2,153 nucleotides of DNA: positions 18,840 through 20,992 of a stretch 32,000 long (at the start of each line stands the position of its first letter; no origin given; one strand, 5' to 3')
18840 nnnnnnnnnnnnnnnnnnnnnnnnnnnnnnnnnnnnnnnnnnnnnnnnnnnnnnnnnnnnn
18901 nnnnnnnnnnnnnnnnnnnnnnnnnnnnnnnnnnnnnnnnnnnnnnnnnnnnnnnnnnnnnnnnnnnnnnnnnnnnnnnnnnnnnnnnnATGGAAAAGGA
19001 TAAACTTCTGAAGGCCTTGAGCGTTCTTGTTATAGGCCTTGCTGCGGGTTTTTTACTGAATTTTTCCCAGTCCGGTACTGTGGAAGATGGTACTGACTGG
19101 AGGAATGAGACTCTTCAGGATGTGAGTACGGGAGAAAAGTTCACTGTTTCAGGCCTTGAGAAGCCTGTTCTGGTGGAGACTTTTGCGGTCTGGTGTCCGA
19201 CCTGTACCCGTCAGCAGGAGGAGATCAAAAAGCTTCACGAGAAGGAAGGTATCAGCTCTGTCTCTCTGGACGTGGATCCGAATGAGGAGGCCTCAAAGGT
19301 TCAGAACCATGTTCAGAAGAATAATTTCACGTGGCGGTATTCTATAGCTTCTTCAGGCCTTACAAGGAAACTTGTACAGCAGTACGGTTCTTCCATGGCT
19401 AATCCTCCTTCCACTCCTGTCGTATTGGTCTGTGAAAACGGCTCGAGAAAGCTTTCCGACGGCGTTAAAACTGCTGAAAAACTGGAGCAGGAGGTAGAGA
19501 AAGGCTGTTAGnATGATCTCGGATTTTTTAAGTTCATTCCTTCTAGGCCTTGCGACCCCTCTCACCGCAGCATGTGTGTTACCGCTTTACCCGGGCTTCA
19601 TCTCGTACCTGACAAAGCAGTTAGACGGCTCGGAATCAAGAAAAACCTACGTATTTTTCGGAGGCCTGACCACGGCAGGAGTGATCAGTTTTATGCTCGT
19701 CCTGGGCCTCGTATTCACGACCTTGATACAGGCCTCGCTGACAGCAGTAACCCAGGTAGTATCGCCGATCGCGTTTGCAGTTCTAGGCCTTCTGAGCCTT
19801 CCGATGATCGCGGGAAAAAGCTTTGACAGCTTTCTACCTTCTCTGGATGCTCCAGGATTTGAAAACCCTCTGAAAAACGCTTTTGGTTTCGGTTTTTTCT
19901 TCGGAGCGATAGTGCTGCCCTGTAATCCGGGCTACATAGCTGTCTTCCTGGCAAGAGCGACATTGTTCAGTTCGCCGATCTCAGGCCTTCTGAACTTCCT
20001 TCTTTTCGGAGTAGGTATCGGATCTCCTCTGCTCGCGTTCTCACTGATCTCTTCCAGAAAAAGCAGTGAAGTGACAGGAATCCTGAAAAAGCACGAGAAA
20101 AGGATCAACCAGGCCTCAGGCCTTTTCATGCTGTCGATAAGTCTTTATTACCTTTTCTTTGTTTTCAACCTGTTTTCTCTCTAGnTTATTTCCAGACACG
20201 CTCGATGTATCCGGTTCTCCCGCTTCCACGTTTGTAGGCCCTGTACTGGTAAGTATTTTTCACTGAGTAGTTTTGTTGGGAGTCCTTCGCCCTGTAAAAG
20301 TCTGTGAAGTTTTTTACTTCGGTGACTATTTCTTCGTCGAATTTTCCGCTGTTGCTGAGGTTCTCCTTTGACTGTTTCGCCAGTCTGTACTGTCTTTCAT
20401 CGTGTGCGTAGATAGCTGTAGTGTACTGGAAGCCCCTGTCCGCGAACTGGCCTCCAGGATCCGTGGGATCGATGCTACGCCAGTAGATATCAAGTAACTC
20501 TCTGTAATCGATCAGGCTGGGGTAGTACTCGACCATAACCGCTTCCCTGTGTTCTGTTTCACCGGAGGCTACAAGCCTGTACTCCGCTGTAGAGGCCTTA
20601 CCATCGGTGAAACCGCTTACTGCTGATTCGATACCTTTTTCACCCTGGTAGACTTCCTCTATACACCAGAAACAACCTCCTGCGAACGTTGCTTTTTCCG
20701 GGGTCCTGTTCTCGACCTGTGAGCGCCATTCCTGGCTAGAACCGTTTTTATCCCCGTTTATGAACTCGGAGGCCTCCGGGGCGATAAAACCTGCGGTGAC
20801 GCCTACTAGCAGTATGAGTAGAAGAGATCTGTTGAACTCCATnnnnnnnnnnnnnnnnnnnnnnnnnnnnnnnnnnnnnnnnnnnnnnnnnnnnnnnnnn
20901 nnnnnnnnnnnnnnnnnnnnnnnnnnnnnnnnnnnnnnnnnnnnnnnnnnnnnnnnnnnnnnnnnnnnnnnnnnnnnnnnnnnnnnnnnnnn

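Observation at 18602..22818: Complete module for methionine-sulfoxide repair outside the cytoplasm, with uncharacterised partners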

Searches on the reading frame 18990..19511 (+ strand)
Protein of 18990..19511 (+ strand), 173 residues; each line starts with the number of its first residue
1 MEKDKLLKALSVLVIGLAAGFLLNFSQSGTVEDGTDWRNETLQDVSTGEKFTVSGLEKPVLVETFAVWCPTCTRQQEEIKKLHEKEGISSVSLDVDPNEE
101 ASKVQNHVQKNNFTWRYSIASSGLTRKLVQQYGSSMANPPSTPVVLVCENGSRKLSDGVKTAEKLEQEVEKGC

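Call 3: search_protein_families(library=pfam, proteins=[window:18990-19511:+], max_evalue=0.01)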
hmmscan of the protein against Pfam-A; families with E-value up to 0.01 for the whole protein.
window:18990-19511:+ (173 aa): 5 families
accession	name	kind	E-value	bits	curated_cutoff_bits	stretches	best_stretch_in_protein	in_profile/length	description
PF08534.16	Redoxin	-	5e-09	36.5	26.6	1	42-147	11-122/148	Redoxin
PF00578.27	AhpC-TSA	-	2.1e-05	24.9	26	1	47-135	14-101/124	AhpC/TSA family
PF00085.26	Thioredoxin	-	2.8e-05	24.5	23.5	1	54-103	15-66/103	Thioredoxin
PF13905.12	Thioredoxin_8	-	0.0022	18.7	27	1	58-133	2-78/94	Thioredoxin-like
PF13098.12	Thioredoxin_2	-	0.0026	18.5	27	1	56-132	4-71/104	Thioredoxin-like domain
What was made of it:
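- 18990..19511 (+): TlpA-like thiol-disulfide oxidoreductase, 173 aa. N-terminal signal anchor (residues 6-24), WCPTC active site, conserved Cys148 and C-terminal Cys173. Pfam Redoxin 36.5 bits (call 3).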

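Call 4: search_protein_families(library=ncbifam, proteins=[window:18990-19511:+], max_evalue=0.01)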
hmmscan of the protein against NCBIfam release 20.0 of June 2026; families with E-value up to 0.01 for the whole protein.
window:18990-19511:+ (173 aa): 6 families
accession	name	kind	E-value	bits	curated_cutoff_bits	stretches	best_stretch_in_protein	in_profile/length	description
TIGR01068.1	thioredoxin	equivalog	5.4e-06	26.5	96.8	1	53-103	10-62/101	thioredoxin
NF002854.0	PRK03147.1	subfamily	2.2e-05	24.5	170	1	8-169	10-169/176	thiol-disulfide oxidoreductase ResA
NF011941.0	PRK15412.1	equivalog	4.9e-05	22.9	359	1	37-96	48-106/185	thiol:disulfide interchange protein DsbE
TIGR00385.1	dsbE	subfamily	5.1e-05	22.9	123.15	1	57-100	63-105/173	DsbE family thiol:disulfide interchange protein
NF010625.0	PRK14018.1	equivalog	0.00027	19.6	522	1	29-93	25-92/521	bifunctional peptide-methionine (S)-S-oxide reductase MsrA/peptide-methionine (R)-S-oxide reductase MsrB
NF041202.1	StoA_CxxC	exception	0.0019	18.1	210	1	37-123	32-121/163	endospore biogenesis thiol-disulfide oxidoreductase StoA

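Call 9: find_encoding_contigs(protein=window:18990-19511:+, flank=10000, max_places=6)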
Protein window:18990-19511:+ (173 aa): 3 contigs read that carry it; 2 places shown.
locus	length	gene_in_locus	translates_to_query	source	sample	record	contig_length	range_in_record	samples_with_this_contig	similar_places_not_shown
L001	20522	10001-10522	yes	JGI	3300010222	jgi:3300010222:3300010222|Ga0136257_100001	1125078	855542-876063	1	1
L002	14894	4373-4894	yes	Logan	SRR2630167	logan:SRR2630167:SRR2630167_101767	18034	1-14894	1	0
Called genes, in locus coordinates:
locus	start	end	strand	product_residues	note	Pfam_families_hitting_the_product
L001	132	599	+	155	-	PF00578:AhpC-TSA, PF08534:Redoxin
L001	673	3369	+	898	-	PF00690:Cation_ATPase_N, PF00122:E1-E2_ATPase, PF00702:Hydrolase, PF13246:Cation_ATPase, PF08282:Hydrolase_3 (faint), PF00689:Cation_ATPase_C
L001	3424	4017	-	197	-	PF00300:His_Phos_1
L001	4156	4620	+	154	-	PF13302:Acetyltransf_3, PF13673:Acetyltransf_10, PF00583:Acetyltransf_1, PF13508:Acetyltransf_7, PF08445:FR47 (weak)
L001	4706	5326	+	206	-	-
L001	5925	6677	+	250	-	PF19458:DUF5995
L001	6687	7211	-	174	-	-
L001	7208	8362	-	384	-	PF01966:HD, PF19276:HD_assoc_2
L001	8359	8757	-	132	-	-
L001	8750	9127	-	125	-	PF01982:CTP-dep_RFKase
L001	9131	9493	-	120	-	PF01638:HxlR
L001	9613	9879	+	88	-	-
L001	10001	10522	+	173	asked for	PF08534:Redoxin, PF00578:AhpC-TSA (faint)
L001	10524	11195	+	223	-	PF02683:DsbD_TM (weak), PF13386:DsbD_2 (weak)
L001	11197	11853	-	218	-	PF01625:PMSR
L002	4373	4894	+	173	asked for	PF08534:Redoxin, PF00578:AhpC-TSA (faint)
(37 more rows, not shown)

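Call 10: find_homologous_proteins(query=window:18990-19511:+, max_evalue=0.001)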
Query window:18990-19511:+ (173 aa): 115 proteins with E <= 0.001 among 270 candidates.
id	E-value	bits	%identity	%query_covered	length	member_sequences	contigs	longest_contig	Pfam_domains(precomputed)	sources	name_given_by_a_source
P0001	1.4e-105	368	98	100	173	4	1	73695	PF08534.17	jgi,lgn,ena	-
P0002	5.6e-74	265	66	100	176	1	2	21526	PF00085.27,PF08534.17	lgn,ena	-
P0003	5.3e-73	262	66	100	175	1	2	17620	PF00085.27,PF08534.17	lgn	-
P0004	8.5e-73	262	67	100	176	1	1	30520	PF00085.27,PF08534.17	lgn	-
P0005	1.4e-70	254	64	100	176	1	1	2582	PF00085.27,PF08534.17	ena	-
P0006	1.4e-69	251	64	100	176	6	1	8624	PF00085.27,PF08534.17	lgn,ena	-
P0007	3.8e-69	250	64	99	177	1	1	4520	PF00085.27,PF08534.17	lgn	-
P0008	1.8e-62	228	62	100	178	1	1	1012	PF00085.27,PF08534.17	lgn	-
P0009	8.1e-62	226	63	95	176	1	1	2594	PF00085.27,PF08534.17,PF00578.28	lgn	-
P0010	2.4e-61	224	59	99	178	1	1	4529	PF00085.27,PF08534.17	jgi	jgi:hypothetical protein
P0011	4.0e-61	224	62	88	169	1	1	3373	PF08534.17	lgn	-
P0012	5.7e-61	223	61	87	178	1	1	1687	PF00085.27,PF08534.17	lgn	-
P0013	2.5e-60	221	58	100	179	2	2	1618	PF00085.27,PF08534.17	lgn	-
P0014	1.7e-59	218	58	94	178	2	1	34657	PF08534.17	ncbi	-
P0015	2.0e-59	218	60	99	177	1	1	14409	PF08534.17,PF00578.28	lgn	-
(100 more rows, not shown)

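Call 13: find_related_loci(query=A1, collection=genome_contigs, flank=10000)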
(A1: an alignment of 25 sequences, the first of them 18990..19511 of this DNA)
Query A1 (173 aa) in genome_contigs; peptide patterns used: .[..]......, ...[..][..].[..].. (x = any residue, [..] = any of these).
231 stretches matched a pattern; 212 encode a relative of the query (tblastn E <= 1e-3); the best 80 are kept; 80 distinct loci.
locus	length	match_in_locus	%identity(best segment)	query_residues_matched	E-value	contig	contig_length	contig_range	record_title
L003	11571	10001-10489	58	12-173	9e-66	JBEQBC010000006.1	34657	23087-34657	MAG: Candidatus Nanohaloarchaea archaeon isolate 04_S200.metabat2_refined.015 NODE_148_length_34657_cov_40.770750, whole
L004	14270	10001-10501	58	6-173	5e-63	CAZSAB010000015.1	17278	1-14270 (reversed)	MAG TPA_asm: uncultured archaeon isolate SRP090399_co2_41 genome assembly, contig: NODE_772_length_17278_cov_7.316031, w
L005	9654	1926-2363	62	30-173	2e-62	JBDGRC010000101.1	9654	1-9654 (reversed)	MAG: Candidatus Nanohaloarchaea archaeon isolate DAL-Ass_40_71C5R DAL-Ass_40_71C5R_101, whole genome shotgun sequence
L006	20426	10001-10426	60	32-173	4e-60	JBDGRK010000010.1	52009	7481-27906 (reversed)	MAG: Candidatus Nanohaloarchaea archaeon isolate DAL-Ass_45_77C1R DAL-Ass_45_77C1R_10, whole genome shotgun sequence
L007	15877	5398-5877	57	13-173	4e-60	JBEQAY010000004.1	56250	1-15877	MAG: Candidatus Nanohaloarchaea archaeon isolate 04_S200.metabat_sspec.014_sub NODE_57_length_56250_cov_71.827664, whole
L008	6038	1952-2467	49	2-173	3e-59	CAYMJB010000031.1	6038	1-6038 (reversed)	MAG TPA_asm: uncultured archaeon isolate SRP090399_co2_12 genome assembly, contig: NODE_3735_length_6038_cov_114.696139,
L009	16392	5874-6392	52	1-173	1e-58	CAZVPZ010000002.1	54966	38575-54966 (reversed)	MAG TPA_asm: uncultured archaeon isolate SRP185896_co1_382 genome assembly, contig: NODE_132_length_54966_cov_7.576806,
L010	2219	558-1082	50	1-173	6e-58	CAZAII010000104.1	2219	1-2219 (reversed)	MAG TPA_asm: uncultured archaeon isolate SRP185896_co1_405 genome assembly, contig: NODE_92604_length_2219_cov_5.289741,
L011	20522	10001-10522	48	1-173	5e-56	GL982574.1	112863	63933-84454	MAG: Candidatus Nanosalina sp. J07AB43 genomic scaffold scf_7180000030739, whole genome shotgun sequence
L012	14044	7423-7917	51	16-173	1e-55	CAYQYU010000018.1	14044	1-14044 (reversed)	MAG TPA_asm: uncultured archaeon isolate SRP185896_co2_102 genome assembly, contig: NODE_4062_length_14044_cov_6.287655,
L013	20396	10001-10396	60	42-173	3e-55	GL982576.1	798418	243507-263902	MAG: Candidatus Nanosalina sp. J07AB43 genomic scaffold scf_7180000030744, whole genome shotgun sequence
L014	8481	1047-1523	52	11-173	4e-54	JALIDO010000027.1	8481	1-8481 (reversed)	MAG: Candidatus Nanohalarchaeota archaeon QJJ-5 isolate QJJ-5_bin.20 NODE_27_length_8481_cov_1.906991, whole genome shot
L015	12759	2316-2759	54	31-173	4e-51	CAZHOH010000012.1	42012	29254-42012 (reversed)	MAG TPA_asm: Candidatus Woesearchaeota archaeon isolate SRP141376_co4_235 genome assembly, contig: NODE_1629_length_4201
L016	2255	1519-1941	55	33-173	2e-51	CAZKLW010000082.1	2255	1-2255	MAG TPA_asm: uncultured archaeon isolate SRP185896_co2_442 genome assembly, contig: NODE_95971_length_2255_cov_5.037273,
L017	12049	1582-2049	51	26-173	2e-50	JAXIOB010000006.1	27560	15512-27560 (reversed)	MAG: Candidatus Asbonarchaeaceae archaeon isolate DAL-Ass_51_71C0R c_000000001209, whole genome shotgun sequence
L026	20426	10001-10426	53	37-173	1e-46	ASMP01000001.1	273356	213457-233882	Nanoarchaeota archaeon SCGC AAA011-D5 A11D05DRAFT_contig_0_0.1_C, whole genome shotgun sequence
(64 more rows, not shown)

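Call 22: search_protein_families(library=pfam, proteins=[L006:13644-14756:+, L006:11157-11996:+, L011:8840-9958:+], max_evalue=0.01)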
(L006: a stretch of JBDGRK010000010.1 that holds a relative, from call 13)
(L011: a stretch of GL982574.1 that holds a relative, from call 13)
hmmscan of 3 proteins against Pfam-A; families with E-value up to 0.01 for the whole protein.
L006:13644-14756:+ (370 aa): 1 family
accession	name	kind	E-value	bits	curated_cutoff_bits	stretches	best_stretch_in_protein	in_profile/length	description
PF11376.13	DUF3179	-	1.9e-83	280.7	27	1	72-365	1-292/292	Protein of unknown function (DUF3179)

L006:11157-11996:+ (279 aa): 0 families

L011:8840-9958:+ (372 aa): 4 families
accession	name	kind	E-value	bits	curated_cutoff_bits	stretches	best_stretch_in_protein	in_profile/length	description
PF17991.7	Thioredoxin_10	-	3e-32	112.6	27.1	1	234-372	1-142/142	Thioredoxin like C-terminal domain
PF00578.27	AhpC-TSA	-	4.6e-08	33.5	26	1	70-177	16-123/124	AhpC/TSA family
PF13905.12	Thioredoxin_8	-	6.1e-07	30.1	27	1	81-174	2-93/94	Thioredoxin-like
PF08534.16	Redoxin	-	3.9e-05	23.9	26.6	1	71-184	20-137/148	Redoxin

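Call 39: search_solved_structures(query=window:18990-19511:+, max_evalue=0.01)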
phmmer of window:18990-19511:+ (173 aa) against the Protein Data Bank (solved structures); distinct sequences matched with E-value up to 0.01: 17.
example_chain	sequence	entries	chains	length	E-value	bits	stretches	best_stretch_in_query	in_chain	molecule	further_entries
5um7_A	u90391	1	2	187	5.5e-06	29.7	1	49-118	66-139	Thioredoxin signature protein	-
4pob_A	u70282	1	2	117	0.00035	23.8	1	44-103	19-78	Thioredoxin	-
5zpv_A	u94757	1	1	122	0.0008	22.7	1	55-84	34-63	Thioredoxin (H-type,TRX-H)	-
5zf2_A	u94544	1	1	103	0.00091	22.5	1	57-84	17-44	Thioredoxin (H-type,TRX-H)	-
3k8n_A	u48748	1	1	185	0.0019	21.4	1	51-95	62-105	Cytochrome c biogenesis protein ccmG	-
9sqm_E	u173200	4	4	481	0.0022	21.3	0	52-87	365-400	Protein disulfide-isomerase A3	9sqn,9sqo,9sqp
6eny_D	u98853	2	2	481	0.0024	21.1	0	52-87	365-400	Protein disulfide-isomerase A3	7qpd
3raz_A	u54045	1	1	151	0.0026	21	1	53-154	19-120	Thioredoxin-related protein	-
2g0f_A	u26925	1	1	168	0.0028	20.9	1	52-95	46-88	Thiol:disulfide interchange protein dsbE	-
2b1k_A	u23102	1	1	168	0.0029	20.8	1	52-95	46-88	Thiol:disulfide interchange protein dsbE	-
2b1l_A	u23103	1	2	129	0.0038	20.5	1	57-95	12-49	Thiol:disulfide interchange protein dsbE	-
2xbi_A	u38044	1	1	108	0.004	20.4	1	57-106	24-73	THIOREDOXIN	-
6ap5_A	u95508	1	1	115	0.0043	20.3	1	50-103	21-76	Thioredoxin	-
2xbq_A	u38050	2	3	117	0.0047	20.2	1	57-106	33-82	THIOREDOXIN | THIOREDOXINN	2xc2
3or5_A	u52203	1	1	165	0.0071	19.6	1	48-140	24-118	Thiol:disulfide interchange protein, thioredoxin family protein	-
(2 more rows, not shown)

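Call 53: search_protein_families(library=pfam, proteins=[L026:11646-13055:-, L026:11150-11671:-, L026:13048-13386:-, L026:13718-14755:+, L005:551-1762:+, L005:4244-4921:+, L005:4918-6048:+], max_evalue=0.001)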
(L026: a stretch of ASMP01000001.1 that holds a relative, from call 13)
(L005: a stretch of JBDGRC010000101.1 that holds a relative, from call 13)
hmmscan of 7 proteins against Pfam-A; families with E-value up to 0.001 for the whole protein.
L026:11646-13055:- (469 aa): 10 families
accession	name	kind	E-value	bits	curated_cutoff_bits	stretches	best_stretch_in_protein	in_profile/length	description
PF07992.20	Pyr_redox_2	-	2.1e-68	231.3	26.1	1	6-325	2-291/291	Pyridine nucleotide-disulphide oxidoreductase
PF02852.28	Pyr_redox_dim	-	4.9e-29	101.2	25.3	1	345-453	1-109/110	Pyridine nucleotide-disulphide oxidoreductase, dimerisation domain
PF00070.33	Pyr_redox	-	8e-23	81.2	22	1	174-248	1-79/82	Pyridine nucleotide-disulphide oxidoreductase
PF13738.12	Pyr_redox_3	-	4.9e-15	56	30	1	122-309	112-305/305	Pyridine nucleotide-disulphide oxidoreductase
PF03486.20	HI0933_like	-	2e-08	34.4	50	0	218-296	114-189/244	HI0933-like protein Rossmann domain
PF01134.28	GIDA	-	5.1e-08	32.8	22.1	1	7-146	2-152/391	Glucose inhibited division protein A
PF12831.13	FAD_oxidored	-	7.4e-07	29.2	27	1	7-73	2-66/416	FAD dependent oxidoreductase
PF01262.27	AlaDh_PNT_C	-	3.8e-06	26.9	23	0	171-232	27-79/214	Alanine dehydrogenase/PNT, C-terminal domain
PF13434.12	Lys_Orn_oxgnase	-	4.2e-05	23.3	21.3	0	95-219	107-237/339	L-lysine 6-monooxygenase/L-ornithine 5-monooxygenase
PF01494.25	FAD_binding_3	-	0.00085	19.1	22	0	174-208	3-37/349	FAD binding domain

L026:11150-11671:- (173 aa): 0 families

L026:13048-13386:- (112 aa): 7 families
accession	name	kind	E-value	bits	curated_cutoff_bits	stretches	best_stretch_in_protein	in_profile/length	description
PF01022.26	HTH_5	-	2.1e-15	56.7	22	1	23-68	1-46/47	Bacterial regulatory protein, arsR family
PF12840.13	HTH_20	-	1.2e-07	32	27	1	22-69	2-50/51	Helix-turn-helix domain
PF01978.25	TrmB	-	3.3e-07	30.5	25.6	1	31-71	16-56/68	Sugar-specific transcriptional regulator TrmB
PF09339.16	HTH_IclR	-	9e-06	25.8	22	1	31-68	10-49/52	IclR helix-turn-helix domain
PF21476.4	PF0610-like_N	-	3.1e-05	24.6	33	1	25-59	2-36/50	PF0610-like, N-terminal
PF12802.13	MarR_2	-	7.2e-05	23.3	27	1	32-72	14-55/61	MarR family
PF25212.1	HVO_A0114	-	0.00019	21.6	27.6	1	18-74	17-73/84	HVO_A0114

L026:13718-14755:+ (345 aa): 1 family
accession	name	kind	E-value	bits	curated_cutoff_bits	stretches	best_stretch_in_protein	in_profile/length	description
PF11376.13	DUF3179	-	4.8e-89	299.1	27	1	78-339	3-292/292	Protein of unknown function (DUF3179)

L005:551-1762:+ (403 aa): 6 families
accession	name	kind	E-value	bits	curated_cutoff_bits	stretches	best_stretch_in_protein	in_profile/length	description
PF07992.20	Pyr_redox_2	-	3.2e-33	115.9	26.1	1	4-228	1-202/291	Pyridine nucleotide-disulphide oxidoreductase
PF02852.28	Pyr_redox_dim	-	2.8e-26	92.3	25.3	1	291-399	1-109/110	Pyridine nucleotide-disulphide oxidoreductase, dimerisation domain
PF00070.33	Pyr_redox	-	5.4e-17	62.5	22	1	169-225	1-56/82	Pyridine nucleotide-disulphide oxidoreductase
PF01134.28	GIDA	-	1.5e-05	24.7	22.1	1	5-76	1-72/391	Glucose inhibited division protein A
PF13738.12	Pyr_redox_3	-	3.4e-05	23.7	30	0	4-87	165-249/305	Pyridine nucleotide-disulphide oxidoreductase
PF01266.30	DAO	-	0.00036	20.6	27.9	0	5-39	1-38/353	FAD dependent oxidoreductase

L005:4244-4921:+ (225 aa): 4 families
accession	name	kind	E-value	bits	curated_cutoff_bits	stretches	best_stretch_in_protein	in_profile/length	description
PF00005.33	ABC_tran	-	7.7e-24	85.3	25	1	19-157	1-136/137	ABC transporter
PF13304.12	AAA_21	-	9.5e-10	39.5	27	1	129-187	237-298/304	AAA domain, putative AbiEii toxin, Type IV TA system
PF25199.1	nSTAND_NTPase5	-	1.1e-05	25.7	34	0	22-93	34-102/145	Novel STAND NTPase 5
PF03308.22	MeaB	-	0.00053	19.5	23.1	1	23-70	27-74/273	Methylmalonyl Co-A mutase-associated GTPase MeaB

L005:4918-6048:+ (376 aa): 0 families

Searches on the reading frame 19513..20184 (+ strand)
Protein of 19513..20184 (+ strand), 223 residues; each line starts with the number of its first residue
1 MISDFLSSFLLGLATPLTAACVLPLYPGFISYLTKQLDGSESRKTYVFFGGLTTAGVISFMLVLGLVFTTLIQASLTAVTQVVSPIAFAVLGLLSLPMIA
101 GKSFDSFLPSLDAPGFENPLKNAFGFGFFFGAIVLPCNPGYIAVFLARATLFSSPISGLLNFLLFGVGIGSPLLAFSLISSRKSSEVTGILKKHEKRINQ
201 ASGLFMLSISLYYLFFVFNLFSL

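Call 3: search_protein_families(library=pfam, proteins=[window:19513-20184:+], max_evalue=0.01)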
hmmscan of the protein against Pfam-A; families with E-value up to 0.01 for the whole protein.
window:19513-20184:+ (223 aa): 2 families
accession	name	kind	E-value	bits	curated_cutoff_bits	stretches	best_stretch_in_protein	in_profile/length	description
PF13386.12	DsbD_2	-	1.4e-06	28.8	24.9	1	54-211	48-198/199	Cytochrome C biogenesis protein transmembrane region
PF02683.22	DsbD_TM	-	1.7e-06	28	27.1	1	6-212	6-213/219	Cytochrome C biogenesis protein transmembrane domain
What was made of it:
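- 19513..20184 (+): CcdA-type transmembrane thiol-disulfide electron transporter, 223 aa, about 6 TM segments, with Cys21 (C-V-L-P) and Cys137 (P-C-N-P). Pfam DsbD_TM and DsbD_2 above gathering thresholds (call 3).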

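Call 4: search_protein_families(library=ncbifam, proteins=[window:19513-20184:+], max_evalue=0.01)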
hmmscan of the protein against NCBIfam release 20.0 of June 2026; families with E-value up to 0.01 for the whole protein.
window:19513-20184:+ (223 aa): 1 family
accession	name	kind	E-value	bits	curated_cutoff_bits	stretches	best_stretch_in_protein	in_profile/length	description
NF045694.1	seleno_TsoB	exception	0.00027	19.2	805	1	1-182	181-361/572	rhodanese/DsbD fusion-like selenoprotein TsoB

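Call 38: search_solved_structures(query=window:19513-20184:+, max_evalue=1)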
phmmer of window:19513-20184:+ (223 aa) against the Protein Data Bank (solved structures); distinct sequences matched with E-value up to 1: 0.
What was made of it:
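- On CcdA-Trx-Msr extracytoplasmic repair relay (bacterial paradigm): No PDB sequence match (call 38).
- Tried and rejected: No hit (call 38).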

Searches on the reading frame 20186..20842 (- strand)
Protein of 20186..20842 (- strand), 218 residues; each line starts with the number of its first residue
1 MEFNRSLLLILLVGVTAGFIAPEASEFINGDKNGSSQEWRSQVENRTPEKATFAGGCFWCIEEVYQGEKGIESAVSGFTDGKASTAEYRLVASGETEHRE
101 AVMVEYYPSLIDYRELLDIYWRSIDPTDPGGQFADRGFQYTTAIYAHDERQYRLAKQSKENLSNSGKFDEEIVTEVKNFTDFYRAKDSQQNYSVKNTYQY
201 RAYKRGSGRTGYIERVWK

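Call 3: search_protein_families(library=pfam, proteins=[window:20186-20842:-], max_evalue=0.01)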
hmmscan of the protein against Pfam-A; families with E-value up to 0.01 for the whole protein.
window:20186-20842:- (218 aa): 1 family
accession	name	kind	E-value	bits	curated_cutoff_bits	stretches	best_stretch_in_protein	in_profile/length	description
PF01625.27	PMSR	-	1.3e-49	168.8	23.7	1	50-201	1-152/153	Peptide methionine sulfoxide reductase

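Call 4: search_protein_families(library=ncbifam, proteins=[window:20186-20842:-], max_evalue=0.01)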
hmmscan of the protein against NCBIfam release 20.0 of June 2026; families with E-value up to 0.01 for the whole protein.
window:20186-20842:- (218 aa): 4 families
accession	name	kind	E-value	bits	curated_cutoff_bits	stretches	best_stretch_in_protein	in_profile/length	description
TIGR00401.1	msrA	equivalog_domain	1.7e-48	164.9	108.1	1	49-200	1-152/153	peptide-methionine (S)-S-oxide reductase MsrA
NF004042.0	PRK05550.1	equivalog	4.5e-43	147.5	330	1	42-200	128-283/293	bifunctional methionine sulfoxide reductase B/A protein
NF010625.0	PRK14018.1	equivalog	2.4e-25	89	522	1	50-200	200-347/521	bifunctional peptide-methionine (S)-S-oxide reductase MsrA/peptide-methionine (R)-S-oxide reductase MsrB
NF004038.0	PRK05528.1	equivalog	3.8e-13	49.8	200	1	51-192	4-136/157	peptide-methionine (S)-S-oxide reductase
